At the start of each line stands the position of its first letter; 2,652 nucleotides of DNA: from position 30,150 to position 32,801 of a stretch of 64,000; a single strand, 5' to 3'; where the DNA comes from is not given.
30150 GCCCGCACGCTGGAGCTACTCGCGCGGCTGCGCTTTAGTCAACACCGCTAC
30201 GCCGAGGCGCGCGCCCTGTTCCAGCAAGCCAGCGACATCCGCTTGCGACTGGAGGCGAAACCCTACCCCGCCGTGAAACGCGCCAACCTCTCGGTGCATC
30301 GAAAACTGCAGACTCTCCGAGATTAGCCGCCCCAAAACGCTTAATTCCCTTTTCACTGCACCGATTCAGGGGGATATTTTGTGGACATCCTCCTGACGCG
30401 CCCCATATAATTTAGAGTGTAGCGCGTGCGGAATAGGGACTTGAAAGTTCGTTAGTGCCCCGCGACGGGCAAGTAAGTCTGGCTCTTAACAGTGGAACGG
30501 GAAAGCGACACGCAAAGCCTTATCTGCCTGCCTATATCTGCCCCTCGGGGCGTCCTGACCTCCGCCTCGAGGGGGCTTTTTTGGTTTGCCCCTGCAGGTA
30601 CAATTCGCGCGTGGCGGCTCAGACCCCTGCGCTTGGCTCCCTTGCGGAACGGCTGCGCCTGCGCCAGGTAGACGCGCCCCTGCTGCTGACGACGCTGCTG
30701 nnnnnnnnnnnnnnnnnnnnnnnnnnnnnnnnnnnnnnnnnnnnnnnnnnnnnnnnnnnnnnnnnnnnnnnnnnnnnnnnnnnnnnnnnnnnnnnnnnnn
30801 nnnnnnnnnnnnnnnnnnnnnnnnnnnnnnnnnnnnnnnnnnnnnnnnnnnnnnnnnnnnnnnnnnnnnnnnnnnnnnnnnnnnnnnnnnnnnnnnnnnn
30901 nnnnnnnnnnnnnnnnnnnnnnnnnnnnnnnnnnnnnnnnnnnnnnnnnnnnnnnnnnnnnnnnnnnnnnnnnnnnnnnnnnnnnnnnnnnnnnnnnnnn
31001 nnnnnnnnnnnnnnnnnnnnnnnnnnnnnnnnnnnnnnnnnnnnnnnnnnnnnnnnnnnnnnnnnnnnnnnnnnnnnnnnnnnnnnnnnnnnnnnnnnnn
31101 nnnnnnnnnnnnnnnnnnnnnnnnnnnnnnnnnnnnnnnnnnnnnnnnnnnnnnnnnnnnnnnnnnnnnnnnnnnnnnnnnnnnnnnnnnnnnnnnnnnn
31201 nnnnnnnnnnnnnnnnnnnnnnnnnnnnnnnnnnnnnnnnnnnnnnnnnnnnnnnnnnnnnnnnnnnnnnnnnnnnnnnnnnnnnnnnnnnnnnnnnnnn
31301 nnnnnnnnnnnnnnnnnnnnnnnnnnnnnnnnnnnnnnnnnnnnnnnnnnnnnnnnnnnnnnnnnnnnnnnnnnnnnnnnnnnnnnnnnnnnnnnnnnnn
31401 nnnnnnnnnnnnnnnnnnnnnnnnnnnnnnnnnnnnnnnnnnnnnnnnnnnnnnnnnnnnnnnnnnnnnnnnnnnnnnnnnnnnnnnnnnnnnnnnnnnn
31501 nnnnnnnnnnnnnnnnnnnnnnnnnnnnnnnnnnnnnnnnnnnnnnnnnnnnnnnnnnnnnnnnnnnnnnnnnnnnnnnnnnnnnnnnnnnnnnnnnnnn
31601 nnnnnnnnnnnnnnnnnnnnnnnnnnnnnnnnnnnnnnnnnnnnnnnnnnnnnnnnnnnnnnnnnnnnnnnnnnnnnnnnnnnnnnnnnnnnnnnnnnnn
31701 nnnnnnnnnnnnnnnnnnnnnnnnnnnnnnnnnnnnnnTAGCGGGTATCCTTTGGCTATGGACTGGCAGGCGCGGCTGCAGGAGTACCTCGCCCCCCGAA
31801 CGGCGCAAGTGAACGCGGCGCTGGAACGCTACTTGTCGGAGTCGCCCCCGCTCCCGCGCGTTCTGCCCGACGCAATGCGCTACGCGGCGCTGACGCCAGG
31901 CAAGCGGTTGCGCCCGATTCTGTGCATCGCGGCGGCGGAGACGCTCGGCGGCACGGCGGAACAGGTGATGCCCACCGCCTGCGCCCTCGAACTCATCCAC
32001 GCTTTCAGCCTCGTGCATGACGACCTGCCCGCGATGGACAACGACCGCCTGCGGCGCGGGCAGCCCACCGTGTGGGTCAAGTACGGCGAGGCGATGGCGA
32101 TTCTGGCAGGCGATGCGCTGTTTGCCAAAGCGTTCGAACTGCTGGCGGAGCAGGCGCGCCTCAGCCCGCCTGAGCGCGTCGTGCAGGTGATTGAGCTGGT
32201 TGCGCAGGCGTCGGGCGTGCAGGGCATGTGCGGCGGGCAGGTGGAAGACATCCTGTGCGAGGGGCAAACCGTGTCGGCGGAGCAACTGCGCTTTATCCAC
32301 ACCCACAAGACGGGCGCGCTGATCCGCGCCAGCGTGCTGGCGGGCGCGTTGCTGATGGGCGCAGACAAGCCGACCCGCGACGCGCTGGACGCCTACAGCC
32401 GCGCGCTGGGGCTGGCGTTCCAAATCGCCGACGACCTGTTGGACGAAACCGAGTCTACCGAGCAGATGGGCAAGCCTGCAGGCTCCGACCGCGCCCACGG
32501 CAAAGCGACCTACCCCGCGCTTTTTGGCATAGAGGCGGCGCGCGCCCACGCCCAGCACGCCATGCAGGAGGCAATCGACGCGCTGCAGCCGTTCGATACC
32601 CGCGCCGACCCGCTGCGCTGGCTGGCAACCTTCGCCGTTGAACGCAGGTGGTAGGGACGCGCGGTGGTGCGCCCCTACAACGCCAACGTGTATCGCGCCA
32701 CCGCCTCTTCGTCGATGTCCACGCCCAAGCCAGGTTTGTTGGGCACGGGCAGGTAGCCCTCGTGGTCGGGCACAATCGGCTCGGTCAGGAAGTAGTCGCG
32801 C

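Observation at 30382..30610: Stand-alone promoter-to-terminator unit with no credible ORF upstream of the SEDS gene: unassigned structured RNA or riboswitch-like leader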

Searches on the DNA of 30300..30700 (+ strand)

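Call 4: search_rna_families(source=window, start=30300, end=30700, threshold=evalue, max_evalue=10, show_alignments=5)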
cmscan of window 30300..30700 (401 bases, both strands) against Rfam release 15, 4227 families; matches with E-value up to 10: 3.
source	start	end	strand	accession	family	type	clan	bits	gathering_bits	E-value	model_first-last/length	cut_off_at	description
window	30533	30590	+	RF00519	suhB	Gene; sRNA;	CL00108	16.5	41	0.58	1-77/77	no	Makes More Granules Regulator RNA (mmgR)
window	30650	30700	+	RF03593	mir-2331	Gene; miRNA;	-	15.1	100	8.6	1-71/71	no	mir-2331 microRNA precursor family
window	30662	30700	+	RF00223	IRES_Bip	Cis-reg; IRES;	-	7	40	4.8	1-263/263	no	bip internal ribosome entry site (IRES)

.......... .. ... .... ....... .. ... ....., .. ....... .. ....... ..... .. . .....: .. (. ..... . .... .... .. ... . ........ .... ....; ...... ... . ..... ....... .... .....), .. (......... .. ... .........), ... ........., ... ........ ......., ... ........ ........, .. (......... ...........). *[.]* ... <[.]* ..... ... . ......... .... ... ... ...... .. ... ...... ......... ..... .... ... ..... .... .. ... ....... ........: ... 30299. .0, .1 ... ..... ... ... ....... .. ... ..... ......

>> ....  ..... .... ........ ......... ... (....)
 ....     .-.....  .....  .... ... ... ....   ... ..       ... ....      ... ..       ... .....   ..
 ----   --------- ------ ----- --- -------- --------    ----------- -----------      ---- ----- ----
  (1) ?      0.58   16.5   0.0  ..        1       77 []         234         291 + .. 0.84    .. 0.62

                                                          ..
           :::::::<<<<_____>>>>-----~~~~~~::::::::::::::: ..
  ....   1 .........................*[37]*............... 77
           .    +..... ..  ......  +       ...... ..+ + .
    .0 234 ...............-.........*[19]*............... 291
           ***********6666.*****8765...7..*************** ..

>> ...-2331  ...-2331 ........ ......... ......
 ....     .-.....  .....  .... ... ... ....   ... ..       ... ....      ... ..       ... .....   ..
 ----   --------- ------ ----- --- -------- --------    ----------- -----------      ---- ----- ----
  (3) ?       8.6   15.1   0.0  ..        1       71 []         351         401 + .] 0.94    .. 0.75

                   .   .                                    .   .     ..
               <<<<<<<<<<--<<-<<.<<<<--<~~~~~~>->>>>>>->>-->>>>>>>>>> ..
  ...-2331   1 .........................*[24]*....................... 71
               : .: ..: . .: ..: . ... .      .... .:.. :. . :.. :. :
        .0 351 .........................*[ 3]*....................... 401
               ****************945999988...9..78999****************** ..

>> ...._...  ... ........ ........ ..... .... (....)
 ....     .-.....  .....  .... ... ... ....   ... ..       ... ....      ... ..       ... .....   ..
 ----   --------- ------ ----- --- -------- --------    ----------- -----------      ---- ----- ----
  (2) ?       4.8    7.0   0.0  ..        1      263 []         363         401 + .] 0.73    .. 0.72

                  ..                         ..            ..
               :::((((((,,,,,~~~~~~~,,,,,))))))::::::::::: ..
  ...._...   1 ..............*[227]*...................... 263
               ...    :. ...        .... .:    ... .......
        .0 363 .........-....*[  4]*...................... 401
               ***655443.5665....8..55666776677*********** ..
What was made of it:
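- On GEMM-I (c-di-GMP-I) riboswitch, RF01051: None at E<=10 with permissive filters on 30300-30700 (call 4).
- On 6S RNA: No Rfam 6S hit at E<=10 (call 4).
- On CsrB/Rsm sponge RNAs (clan CL00106): No clan hit in 30300-30700 (call 4).
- Closest known: GEMM-I / c-di-GMP-I riboswitch. Different: It fails the covariance model (call 4).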

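Call 25: build_rna_model(alignment_id=A3)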
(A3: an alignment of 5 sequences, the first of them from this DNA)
Model R1 built from alignment A3 (5 sequences, 179 columns); structure: RNAalifold consensus.
model positions 177; base pairs 44; branch points 3; effective number of sequences 1.33; information 0.59 bits per position. Calibrated on 0.2 Mb of random sequence (short: E-values are rough).
structure used (alignment columns):
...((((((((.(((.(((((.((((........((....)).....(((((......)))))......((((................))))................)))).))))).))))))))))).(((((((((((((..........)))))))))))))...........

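Call 26: search_with_rna_model(model_id=R1, sources=[window, L001, L002, L003, L004, L005, L006, L007, L008, L009, L010, L011, L012, L013, L014, L015, L016, L017, L018, L019, L020, L021, L022, L023, L024, L045, L056, L061], max_evalue=10)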
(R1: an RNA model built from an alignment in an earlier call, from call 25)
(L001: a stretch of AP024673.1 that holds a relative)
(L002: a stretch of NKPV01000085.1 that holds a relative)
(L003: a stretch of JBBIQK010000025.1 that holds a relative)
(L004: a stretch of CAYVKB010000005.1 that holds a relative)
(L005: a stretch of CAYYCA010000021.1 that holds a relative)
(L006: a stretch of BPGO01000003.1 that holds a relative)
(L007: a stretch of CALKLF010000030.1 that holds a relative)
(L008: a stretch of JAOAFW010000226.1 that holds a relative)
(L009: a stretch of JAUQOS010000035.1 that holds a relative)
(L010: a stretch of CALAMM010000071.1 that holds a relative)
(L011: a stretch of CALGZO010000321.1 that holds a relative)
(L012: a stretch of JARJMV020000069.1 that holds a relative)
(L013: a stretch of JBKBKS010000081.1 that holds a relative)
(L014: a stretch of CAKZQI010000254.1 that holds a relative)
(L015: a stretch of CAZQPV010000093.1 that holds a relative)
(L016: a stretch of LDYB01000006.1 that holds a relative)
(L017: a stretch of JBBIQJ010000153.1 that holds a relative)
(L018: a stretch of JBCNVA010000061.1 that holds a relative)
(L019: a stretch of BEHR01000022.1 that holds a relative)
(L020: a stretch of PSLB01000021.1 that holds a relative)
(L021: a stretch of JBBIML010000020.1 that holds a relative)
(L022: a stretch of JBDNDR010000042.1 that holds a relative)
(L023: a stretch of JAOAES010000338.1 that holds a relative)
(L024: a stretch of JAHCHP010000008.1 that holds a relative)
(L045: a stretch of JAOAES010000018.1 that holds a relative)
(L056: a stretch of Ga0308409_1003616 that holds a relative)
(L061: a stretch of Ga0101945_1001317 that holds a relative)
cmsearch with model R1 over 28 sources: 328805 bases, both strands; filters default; matches with E-value up to 10: 7.
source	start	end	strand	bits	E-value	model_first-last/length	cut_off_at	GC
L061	9226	9402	-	197.7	3e-52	1-177/177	no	0.55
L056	5517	5693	-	195.6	1.1e-51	1-177/177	no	0.58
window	30412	30585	+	182.2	5.2e-48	1-177/177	no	0.57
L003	4989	5156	+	163.8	5.6e-43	1-177/177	no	0.58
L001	5815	5983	+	154.9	1.5e-40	1-177/177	no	0.6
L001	5939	5973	-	12.5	0.15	132-167/177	no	0.69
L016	5158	5173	-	6.5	6.5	142-157/177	no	0.75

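Call 36: search_with_rna_model(model_id=R1, sources=[L080, L081, L082, L083, L084, L085, L086, L087], max_evalue=1)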
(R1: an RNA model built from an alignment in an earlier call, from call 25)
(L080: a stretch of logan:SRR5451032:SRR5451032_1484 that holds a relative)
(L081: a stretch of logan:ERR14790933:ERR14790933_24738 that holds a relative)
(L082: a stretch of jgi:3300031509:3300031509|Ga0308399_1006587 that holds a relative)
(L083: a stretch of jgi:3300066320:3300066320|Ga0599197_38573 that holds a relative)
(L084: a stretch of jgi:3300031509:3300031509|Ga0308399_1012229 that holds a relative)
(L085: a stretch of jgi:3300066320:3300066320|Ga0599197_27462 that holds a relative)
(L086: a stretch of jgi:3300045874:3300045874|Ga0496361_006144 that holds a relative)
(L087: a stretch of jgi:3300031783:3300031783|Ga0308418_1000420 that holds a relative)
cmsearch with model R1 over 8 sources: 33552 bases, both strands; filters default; matches with E-value up to 1: 1.
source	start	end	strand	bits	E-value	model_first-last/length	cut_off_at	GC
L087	1299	1475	+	185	9.1e-50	1-177/177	no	0.58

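Call 43: search_with_rna_model(model_id=R1, sources=[L088, L089, L090, L091], max_evalue=10)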
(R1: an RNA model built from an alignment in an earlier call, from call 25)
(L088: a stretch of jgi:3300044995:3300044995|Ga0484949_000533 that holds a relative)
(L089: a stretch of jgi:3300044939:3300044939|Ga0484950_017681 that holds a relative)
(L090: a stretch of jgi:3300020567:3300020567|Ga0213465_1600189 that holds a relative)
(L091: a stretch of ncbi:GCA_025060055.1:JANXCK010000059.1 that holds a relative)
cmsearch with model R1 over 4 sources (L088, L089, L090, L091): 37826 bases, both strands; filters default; matches with E-value up to 10: 3.
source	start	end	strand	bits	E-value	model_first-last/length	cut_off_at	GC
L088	4579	4644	-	12.4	0.018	1-177/177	no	0.53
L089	1457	1522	-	12.4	0.018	1-177/177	no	0.53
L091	8049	8099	+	4.7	2.4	35-104/177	no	0.71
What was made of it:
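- It is absent from 30 other Armatimonadota loci and from ydjC neighbourhoods in other genomes (calls 26, 36, 43).
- Tried and rejected: A search for further copies with model R1 in the window and 40 related loci found none beyond the six (calls 26, 36, 43).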

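Call 46: search_with_rna_model(model_id=R1, sources=[window, L001, L003, L056, L061, L087], max_evalue=1e-10, make_alignment=true)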
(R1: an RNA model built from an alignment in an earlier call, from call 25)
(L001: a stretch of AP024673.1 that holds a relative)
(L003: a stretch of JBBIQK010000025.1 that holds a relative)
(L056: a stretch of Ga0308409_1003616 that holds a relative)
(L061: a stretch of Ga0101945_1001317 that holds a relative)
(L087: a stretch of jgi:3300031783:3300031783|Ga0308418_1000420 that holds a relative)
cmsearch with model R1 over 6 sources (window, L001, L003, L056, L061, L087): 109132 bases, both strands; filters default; matches with E-value up to 1e-10: 6.
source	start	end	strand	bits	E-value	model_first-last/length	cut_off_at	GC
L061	9226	9402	-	197.7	9.9e-53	1-177/177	no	0.55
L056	5517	5693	-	195.6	3.6e-52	1-177/177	no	0.58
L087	1299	1475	+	185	3e-49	1-177/177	no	0.58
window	30412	30585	+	182.2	1.7e-48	1-177/177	no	0.57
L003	4989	5156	+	163.8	1.8e-43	1-177/177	no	0.58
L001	5815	5983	+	154.9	5e-41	1-177/177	no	0.6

Alignment A4: 6 matches aligned to the model, 178 columns, each read 5' to 3' on its own strand. Consensus structure (alignment columns), stored with it:
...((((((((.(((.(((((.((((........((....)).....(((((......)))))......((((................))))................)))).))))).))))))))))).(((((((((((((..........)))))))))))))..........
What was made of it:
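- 30417..30582 (+): Predicted ~166-nt non-coding transcript. The 5' end is inferred from the -10 position; the 3' end is the T-run. Covariance model R1 matches 30412-30585 and five homologues at 155-198 bits (calls 26, 36, 46).
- Recurrence: five homologues (L001, L003, L056, L061, L087), all at E <= 1e-40 with model R1 (calls 26, 36, 46).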

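Call 58: search_dna_similar(query=window:30333-30610:+, collection=phages, mode=distant, max_evalue=0.01, max_rows=5)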
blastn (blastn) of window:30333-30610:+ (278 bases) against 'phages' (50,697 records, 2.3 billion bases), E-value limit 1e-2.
No match.

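Call 59: search_dna_similar(query=window:30333-30610:+, collection=plasmids, mode=distant, max_evalue=0.01, max_rows=5)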
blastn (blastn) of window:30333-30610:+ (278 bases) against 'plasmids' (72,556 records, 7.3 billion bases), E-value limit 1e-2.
No match.
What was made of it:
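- Tried and rejected: BLASTN against the phage and plasmid collections gave no match, so there is no sign of a mobile origin (calls 58-59).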

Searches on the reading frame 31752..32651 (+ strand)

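Call 8: search_protein_families(library=pfam, proteins=[window:31752-32651:+])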
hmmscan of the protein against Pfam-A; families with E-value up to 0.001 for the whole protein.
window:31752-32651:+ (300 aa): 1 family
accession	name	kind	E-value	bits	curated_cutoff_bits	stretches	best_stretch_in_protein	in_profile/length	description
PF00348.22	polyprenyl_synt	-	5e-62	209.8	27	1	37-276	3-235/251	Polyprenyl synthetase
